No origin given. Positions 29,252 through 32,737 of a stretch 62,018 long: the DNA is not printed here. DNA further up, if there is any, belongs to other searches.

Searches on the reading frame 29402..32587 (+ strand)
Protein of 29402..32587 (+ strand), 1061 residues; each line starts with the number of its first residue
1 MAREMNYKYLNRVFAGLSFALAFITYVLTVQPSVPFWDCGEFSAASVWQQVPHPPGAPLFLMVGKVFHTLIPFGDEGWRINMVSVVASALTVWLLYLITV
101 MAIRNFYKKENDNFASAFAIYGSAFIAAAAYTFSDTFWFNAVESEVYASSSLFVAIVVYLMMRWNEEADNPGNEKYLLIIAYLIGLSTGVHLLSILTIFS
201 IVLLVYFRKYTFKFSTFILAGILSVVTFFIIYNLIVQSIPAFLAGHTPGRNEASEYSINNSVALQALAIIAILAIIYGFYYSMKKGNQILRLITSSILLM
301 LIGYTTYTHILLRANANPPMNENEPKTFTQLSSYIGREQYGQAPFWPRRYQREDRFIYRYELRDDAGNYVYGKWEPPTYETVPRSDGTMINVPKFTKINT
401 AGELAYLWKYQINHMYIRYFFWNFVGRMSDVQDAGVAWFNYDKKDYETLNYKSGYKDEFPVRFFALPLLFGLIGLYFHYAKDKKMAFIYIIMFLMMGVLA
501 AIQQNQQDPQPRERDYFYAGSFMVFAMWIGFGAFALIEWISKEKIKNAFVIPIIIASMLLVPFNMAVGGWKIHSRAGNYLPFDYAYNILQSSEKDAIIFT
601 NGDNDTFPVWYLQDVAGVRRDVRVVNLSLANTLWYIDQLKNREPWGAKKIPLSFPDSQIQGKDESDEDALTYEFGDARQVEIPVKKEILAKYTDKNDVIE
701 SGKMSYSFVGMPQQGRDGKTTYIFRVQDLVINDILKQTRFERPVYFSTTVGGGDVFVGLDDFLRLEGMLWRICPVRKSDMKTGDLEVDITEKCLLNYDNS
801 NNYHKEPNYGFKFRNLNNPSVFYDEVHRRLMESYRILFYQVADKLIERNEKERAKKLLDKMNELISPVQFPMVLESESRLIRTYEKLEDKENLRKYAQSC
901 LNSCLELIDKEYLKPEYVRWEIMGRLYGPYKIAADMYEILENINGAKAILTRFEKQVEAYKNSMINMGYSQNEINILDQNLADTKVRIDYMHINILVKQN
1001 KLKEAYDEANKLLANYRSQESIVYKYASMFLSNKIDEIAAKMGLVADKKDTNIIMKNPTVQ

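Call 72: search_protein_families(library=pfam, proteins=[window:29402-32587:+], max_evalue=0.00001)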
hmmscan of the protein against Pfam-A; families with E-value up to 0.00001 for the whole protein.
window:29402-32587:+ (1061 aa): 1 family
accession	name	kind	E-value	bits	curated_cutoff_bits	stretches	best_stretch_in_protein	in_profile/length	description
PF11028.14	TMEM260-like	-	3.6e-60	203.2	24.2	1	38-211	1-176/179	Protein O-mannosyl-transferase TMEM260-like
